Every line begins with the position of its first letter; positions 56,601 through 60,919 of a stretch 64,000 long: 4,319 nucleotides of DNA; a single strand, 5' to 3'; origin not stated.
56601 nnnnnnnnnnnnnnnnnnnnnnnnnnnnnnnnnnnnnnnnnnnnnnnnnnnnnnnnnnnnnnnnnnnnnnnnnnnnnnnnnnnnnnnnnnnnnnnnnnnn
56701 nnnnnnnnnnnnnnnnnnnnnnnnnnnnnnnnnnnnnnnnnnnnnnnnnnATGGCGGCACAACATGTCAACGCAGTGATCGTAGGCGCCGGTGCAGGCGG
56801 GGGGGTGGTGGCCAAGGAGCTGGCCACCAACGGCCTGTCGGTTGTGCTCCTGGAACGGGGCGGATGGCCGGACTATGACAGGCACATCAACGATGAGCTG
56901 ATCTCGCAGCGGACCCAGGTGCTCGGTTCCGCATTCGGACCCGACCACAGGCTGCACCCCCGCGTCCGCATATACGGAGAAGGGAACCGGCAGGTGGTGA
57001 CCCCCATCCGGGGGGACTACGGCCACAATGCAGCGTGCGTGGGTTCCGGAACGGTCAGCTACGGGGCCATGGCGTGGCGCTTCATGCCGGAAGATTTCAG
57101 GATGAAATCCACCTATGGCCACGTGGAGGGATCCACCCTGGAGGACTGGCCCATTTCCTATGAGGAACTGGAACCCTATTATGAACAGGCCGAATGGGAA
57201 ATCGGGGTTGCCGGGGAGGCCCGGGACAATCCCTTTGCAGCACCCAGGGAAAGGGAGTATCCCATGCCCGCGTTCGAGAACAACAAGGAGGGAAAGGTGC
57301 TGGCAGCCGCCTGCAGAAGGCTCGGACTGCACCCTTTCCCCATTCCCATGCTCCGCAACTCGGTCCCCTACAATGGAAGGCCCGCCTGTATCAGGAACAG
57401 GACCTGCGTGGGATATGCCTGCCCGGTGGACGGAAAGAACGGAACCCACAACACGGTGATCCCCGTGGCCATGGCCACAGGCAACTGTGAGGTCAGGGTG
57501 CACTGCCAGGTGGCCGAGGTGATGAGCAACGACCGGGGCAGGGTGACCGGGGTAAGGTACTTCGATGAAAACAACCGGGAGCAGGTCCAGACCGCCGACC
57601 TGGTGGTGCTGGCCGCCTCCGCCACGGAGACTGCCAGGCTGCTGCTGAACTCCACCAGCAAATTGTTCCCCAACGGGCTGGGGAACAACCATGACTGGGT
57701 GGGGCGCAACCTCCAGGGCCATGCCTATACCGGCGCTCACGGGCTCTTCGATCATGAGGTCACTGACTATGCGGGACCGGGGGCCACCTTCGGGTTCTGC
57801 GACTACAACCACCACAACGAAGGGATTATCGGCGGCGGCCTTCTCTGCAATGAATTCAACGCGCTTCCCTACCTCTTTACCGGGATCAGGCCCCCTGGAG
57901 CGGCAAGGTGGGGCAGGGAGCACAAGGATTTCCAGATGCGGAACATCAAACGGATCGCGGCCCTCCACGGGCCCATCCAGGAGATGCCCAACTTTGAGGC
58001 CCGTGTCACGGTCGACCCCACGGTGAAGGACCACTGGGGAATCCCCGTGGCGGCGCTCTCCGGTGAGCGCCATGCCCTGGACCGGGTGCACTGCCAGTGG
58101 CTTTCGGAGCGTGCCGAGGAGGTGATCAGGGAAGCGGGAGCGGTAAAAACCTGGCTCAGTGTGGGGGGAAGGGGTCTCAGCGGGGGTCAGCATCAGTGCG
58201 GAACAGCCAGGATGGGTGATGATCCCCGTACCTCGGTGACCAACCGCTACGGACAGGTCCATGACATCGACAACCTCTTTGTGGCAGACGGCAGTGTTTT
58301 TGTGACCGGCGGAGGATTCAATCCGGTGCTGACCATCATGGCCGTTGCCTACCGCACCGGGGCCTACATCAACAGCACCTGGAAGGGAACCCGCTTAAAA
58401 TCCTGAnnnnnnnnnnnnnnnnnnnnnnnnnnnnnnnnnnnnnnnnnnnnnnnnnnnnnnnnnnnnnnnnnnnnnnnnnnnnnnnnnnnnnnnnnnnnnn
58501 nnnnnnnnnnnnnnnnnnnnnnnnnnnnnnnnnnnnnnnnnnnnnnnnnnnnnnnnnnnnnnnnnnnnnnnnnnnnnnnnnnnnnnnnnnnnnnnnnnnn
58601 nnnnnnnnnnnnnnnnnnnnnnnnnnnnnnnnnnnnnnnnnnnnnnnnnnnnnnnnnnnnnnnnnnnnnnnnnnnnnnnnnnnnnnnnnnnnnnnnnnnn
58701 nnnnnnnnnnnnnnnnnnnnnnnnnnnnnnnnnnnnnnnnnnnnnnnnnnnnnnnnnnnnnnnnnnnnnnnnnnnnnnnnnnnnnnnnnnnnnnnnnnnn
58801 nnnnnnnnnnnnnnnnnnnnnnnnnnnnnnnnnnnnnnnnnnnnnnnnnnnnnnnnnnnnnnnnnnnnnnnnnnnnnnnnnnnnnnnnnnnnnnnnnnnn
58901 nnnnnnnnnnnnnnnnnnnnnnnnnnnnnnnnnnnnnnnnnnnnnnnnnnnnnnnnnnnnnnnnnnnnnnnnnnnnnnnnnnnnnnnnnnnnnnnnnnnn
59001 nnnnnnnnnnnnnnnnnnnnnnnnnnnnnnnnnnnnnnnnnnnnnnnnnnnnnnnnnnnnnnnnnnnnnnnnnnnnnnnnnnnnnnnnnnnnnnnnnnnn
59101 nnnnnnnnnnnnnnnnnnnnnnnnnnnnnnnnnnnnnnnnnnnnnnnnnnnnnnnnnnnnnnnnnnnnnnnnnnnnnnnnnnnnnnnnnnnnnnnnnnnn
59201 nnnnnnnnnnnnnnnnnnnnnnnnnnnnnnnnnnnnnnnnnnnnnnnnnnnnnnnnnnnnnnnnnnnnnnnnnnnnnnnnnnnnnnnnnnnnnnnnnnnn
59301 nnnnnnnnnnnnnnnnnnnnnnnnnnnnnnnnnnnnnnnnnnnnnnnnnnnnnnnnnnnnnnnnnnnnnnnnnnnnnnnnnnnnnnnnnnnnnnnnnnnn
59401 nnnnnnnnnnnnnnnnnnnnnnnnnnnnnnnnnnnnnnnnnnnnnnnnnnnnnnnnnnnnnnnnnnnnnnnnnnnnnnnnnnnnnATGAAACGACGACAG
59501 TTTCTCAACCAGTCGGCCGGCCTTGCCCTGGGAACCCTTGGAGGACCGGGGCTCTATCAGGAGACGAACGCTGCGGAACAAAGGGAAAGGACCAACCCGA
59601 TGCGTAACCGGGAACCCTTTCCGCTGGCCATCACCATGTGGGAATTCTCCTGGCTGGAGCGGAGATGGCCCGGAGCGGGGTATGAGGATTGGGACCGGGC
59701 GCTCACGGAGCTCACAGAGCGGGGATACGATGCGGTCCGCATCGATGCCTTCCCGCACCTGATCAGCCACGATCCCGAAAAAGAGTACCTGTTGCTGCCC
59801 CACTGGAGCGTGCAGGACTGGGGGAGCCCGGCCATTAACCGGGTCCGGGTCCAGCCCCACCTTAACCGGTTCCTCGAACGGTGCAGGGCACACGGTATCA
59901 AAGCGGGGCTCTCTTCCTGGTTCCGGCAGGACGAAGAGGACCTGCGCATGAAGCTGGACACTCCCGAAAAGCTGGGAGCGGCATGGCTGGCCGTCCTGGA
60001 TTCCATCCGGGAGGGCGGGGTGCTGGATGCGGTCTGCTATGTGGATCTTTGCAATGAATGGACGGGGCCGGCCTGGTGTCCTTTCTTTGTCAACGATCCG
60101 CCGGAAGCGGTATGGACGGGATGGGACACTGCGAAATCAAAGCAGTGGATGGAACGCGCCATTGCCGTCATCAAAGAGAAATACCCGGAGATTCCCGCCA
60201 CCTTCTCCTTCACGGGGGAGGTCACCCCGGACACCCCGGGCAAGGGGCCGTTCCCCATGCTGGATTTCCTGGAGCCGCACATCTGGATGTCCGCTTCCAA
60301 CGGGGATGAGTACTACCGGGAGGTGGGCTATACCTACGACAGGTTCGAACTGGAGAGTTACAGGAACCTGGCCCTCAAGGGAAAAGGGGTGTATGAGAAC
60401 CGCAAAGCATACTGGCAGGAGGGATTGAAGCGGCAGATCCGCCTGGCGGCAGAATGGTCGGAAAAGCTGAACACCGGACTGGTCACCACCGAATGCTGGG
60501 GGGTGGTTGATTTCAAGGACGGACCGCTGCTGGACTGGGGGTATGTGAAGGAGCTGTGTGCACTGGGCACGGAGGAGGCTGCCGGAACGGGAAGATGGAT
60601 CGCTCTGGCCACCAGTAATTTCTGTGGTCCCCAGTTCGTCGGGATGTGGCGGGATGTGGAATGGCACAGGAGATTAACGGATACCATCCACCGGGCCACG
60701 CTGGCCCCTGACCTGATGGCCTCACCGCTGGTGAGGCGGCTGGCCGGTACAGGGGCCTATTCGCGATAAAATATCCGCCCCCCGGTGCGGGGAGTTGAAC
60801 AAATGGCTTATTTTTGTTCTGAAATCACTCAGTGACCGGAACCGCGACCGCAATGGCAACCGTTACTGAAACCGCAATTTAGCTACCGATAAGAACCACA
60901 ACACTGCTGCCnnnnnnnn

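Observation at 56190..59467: GMC dehydrogenase complex with a nine-heme NapC/NrfH-like cytochrome as electron exit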

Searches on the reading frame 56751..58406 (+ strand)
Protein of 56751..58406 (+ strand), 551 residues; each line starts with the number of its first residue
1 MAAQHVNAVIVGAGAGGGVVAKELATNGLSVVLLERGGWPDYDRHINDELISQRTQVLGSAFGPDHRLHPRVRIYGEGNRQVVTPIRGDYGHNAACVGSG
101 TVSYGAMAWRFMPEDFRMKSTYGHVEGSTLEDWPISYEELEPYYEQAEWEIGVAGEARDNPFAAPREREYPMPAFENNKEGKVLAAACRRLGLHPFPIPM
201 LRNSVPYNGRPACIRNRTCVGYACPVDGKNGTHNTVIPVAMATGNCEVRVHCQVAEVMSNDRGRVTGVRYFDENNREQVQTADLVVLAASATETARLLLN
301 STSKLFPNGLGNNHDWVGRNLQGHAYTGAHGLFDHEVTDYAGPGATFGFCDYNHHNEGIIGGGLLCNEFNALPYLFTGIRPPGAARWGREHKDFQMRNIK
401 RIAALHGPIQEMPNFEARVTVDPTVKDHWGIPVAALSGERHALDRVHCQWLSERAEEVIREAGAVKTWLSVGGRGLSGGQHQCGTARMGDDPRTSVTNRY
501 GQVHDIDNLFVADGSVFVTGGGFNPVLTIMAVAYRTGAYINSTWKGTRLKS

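Call 3: search_protein_families(library=pfam, proteins=[window:56751-58406:+], max_evalue=0.01)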
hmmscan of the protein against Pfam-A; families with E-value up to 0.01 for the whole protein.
window:56751-58406:+ (551 aa): 8 families
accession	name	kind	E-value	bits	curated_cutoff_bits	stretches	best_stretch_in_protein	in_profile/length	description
PF05199.19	GMC_oxred_C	-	5.4e-21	76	24.6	1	417-533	5-139/139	GMC oxidoreductase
PF00732.25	GMC_oxred_N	-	1.6e-15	58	23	1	136-325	59-217/218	GMC oxidoreductase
PF01266.30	DAO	-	0.00022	21.3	27.9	1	8-39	2-33/353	FAD dependent oxidoreductase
PF07992.20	Pyr_redox_2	-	0.00022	21.2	26.1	1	8-51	3-46/291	Pyridine nucleotide-disulphide oxidoreductase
PF13450.12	NAD_binding_8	-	0.00033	21.3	21.9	1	10-37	1-28/68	NAD(P)-binding Rossmann-like domain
PF00890.30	FAD_binding_2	-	0.0015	18.2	20.4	0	8-37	2-31/414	FAD binding domain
PF01494.25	FAD_binding_3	-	0.0016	18.2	22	1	6-40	2-36/349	FAD binding domain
PF00070.33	Pyr_redox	-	0.0093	16.9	22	0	8-49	2-45/82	Pyridine nucleotide-disulphide oxidoreductase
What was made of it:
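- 56751..58406 (+): Catalytic subunit: signal-less GMC flavoprotein of the FADGDH/FDH type (551 aa). PF00732 and PF05199 (call 3).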

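Call 4: search_protein_families(library=ncbifam, proteins=[window:56751-58406:+], max_evalue=0.01)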
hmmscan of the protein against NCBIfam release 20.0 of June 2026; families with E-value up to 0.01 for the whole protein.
window:56751-58406:+ (551 aa): 15 families
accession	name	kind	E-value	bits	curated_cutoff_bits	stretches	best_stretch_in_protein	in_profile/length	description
TIGR04542.1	GMC_mycofac_2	equivalog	5.6e-17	61.9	400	3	479-537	369-422/425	mycofactocin system GMC family oxidoreductase MftG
TIGR03970.1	mycofact_MftG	equivalog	7.1e-17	61.5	387.45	2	475-540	420-486/487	mycofactocin dehydrogenase MftG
NF002550.0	PRK02106.1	subfamily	4.9e-15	55.1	605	3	237-324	207-299/563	choline dehydrogenase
TIGR02462.1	pyranose_ox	equivalog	5.6e-12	45.3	544.9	1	480-543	483-546/548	pyranose oxidase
TIGR01810.1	betA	equivalog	3.4e-11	42.5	732.1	2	237-301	200-263/532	choline dehydrogenase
NF058674.1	CholsOxChoxAB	equivalog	7.3e-10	37.9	850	1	481-541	473-533/535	cholesterol oxidase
NF038210.1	GMC_mycofac_3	equivalog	4.1e-08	32.5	300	1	9-38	2-31/418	mycofactocin system GMC family oxidoreductase MftG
TIGR02032.1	GG-red-SF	subfamily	0.00011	22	158.8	1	8-42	3-37/297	geranylgeranyl reductase family protein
NF053717.1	VnlPnlRedVprA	equivalog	0.00012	21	600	0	5-37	6-38/481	vinyl phenol reductase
NF041080.1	DGGGPL_reductase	equivalog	0.0028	16.6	580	0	7-42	3-38/447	digeranylgeranylglycerophospholipid reductase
NF004833.1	PRK06185.1-1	subfamily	0.0032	16.3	488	0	247-307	122-180/403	FAD-dependent oxidoreductase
NF006593.0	PRK09126.1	equivalog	0.0065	15.4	420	1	4-38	3-37/393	5-demethoxyubiquinol-8 5-hydroxylase UbiM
NF005508.0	PRK07121.1-1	equivalog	0.0078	14.8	537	0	221-326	163-271/497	FAD-binding protein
NF008313.0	PRK11101.1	equivalog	0.0081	14.8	425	0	4-36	7-39/548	anaerobic glycerol-3-phosphate dehydrogenase subunit A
NF004829.0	PRK06183.1-3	subfamily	0.0098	14.7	390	0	2-36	5-39/520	bifunctional 3-(3-hydroxy-phenyl)propionate/3-hydroxycinnamic acid hydroxylase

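Call 6: search_solved_structures(query=window:56751-58406:+, max_evalue=0.001, show_alignments=2)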
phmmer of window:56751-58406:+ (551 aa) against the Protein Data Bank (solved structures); distinct sequences matched with E-value up to 0.001: 19.
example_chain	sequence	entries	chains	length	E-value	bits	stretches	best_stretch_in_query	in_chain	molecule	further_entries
6a2u_B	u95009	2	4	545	3.5e-53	184.5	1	4-537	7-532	Glucose dehydrogenase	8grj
8hdd_A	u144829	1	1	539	3.8e-53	184.4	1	4-536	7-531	Glucose dehydrogenase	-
8xcm_A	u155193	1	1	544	8.7e-53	183.2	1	7-538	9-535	Fructose dehydrogenase large subunit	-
7w2j_A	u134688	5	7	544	4.5e-52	180.8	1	7-538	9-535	Fructose dehydrogenase large subunit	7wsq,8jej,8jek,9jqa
8k6k_A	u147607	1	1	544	5.7e-52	180.5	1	7-538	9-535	Fructose dehydrogenase (N1146A) large subunit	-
8xcn_A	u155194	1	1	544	5.4e-51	177.3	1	7-538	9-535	Fructose dehydrogenase large subunit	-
8k6j_A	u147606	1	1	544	7.6e-51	176.8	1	7-538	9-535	Fructose dehydrogenase (H1147A) large subunit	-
9fl2_A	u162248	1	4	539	5.5e-08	35.3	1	479-539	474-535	pyranose oxidase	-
7qf8_A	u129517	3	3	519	8.9e-06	28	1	416-537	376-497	GMC oxidoreductase family protein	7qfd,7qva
3t37_A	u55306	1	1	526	8.5e-05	24.7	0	478-526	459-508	Probable dehydrogenase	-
4ha6_A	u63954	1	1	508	0.00015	23.9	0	478-526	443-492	Pyridoxine 4-oxidase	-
4mig_A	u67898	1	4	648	0.00026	23.1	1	480-537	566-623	Pyranose 2-oxidase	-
4mif_A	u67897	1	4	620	0.00027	23.1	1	480-537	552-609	Pyranose 2-oxidase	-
4mih_A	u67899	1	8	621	0.00027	23.1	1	480-537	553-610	Pyranose 2-oxidase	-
1kdg_A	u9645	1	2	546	0.00028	23.1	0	6-38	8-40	cellobiose dehydrogenase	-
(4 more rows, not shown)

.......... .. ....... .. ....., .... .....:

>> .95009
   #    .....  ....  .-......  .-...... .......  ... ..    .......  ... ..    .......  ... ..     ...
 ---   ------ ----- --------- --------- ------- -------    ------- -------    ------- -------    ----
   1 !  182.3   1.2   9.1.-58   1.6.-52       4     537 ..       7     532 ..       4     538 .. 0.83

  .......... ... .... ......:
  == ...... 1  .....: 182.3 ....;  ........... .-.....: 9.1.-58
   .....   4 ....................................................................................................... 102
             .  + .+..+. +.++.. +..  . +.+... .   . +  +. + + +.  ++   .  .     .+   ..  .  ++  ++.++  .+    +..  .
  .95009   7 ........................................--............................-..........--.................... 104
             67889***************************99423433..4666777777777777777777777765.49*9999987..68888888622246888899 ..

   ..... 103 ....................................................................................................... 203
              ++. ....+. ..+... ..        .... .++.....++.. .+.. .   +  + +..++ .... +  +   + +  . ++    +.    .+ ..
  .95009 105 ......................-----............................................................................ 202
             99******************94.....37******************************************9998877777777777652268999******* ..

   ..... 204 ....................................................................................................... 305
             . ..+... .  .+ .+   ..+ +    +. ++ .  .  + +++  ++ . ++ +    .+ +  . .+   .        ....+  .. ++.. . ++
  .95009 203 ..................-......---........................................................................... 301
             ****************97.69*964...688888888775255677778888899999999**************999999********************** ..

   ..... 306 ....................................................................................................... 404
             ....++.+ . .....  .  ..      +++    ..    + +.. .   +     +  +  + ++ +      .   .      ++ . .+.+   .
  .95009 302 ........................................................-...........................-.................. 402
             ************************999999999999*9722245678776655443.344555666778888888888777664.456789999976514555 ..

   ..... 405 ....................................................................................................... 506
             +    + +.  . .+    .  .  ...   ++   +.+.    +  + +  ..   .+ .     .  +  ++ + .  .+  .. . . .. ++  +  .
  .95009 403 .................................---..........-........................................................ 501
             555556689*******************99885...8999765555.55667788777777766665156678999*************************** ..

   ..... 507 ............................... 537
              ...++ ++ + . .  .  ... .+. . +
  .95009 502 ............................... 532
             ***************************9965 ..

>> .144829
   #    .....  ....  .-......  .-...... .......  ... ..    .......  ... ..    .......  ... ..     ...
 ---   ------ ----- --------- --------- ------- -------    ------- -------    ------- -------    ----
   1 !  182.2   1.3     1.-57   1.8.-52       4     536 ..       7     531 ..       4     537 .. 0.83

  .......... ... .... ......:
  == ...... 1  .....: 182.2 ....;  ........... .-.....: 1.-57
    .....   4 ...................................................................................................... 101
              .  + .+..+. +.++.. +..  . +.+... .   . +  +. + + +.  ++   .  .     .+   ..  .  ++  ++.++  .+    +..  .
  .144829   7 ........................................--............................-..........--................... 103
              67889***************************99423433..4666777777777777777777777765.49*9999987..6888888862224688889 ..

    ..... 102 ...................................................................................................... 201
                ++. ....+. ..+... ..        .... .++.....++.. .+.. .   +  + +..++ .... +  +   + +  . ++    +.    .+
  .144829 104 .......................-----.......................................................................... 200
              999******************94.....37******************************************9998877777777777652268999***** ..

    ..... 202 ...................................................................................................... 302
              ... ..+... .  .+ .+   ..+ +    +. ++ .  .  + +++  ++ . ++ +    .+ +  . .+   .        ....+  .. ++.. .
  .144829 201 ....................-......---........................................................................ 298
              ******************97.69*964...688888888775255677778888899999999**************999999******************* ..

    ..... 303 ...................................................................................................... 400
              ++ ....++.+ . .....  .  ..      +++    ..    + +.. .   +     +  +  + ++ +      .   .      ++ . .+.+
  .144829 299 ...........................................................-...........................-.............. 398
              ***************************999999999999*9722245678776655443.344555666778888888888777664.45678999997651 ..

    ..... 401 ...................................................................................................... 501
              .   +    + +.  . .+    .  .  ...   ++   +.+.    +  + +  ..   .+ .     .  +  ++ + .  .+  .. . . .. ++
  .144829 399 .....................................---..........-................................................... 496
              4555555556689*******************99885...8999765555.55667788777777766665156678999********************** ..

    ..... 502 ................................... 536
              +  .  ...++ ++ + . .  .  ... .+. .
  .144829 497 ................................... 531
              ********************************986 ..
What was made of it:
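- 56751..58406 (+): PDB 6a2u_B E 3.5e-53 and 7w2j_A E 4.5e-52, both near full length (call 6).
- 57387..57422 (+): Cys cluster C213-x5-C219-x4-C224 (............): predicted 3Fe-4S ligands. Aligns with Cys212, Cys218 and Cys222 of B. cepacia FADGDH alpha, with one inserted residue (call 6).
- On FADGDH/FDH-type flavoprotein-cytochrome dehydrogenase complexes: 6a2u_B E 3.5e-53 (residues 4-537) and 7w2j_A E 4.5e-52 (call 6).
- The GMC subunit is homologous over nearly its full length to FADGDH alpha and the FDH large subunit (call 6).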

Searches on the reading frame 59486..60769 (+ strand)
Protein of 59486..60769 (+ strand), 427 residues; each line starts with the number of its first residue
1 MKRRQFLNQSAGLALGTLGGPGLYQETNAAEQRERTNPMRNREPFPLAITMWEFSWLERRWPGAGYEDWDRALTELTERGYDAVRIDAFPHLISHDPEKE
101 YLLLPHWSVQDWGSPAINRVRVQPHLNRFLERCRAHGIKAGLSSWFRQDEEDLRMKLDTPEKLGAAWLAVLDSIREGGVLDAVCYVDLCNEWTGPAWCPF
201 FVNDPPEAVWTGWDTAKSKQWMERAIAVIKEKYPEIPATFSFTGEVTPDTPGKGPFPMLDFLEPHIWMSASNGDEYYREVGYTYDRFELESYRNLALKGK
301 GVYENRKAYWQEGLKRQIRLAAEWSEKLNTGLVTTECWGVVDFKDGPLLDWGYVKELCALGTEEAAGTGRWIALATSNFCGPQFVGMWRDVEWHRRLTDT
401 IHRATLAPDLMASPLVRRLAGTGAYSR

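Call 3: search_protein_families(library=pfam, proteins=[window:59486-60769:+], max_evalue=0.01)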
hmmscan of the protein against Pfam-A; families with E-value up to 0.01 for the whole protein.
window:59486-60769:+ (427 aa): 1 family
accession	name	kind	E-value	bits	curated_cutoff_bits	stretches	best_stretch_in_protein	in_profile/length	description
PF12876.13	Cellulase-like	-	1.7e-139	465.6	25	1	49-402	1-355/355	Sugar-binding cellulase-like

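Call 4: search_protein_families(library=ncbifam, proteins=[window:59486-60769:+], max_evalue=0.01)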
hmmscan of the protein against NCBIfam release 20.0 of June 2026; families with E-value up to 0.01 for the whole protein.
window:59486-60769:+ (427 aa): 0 families
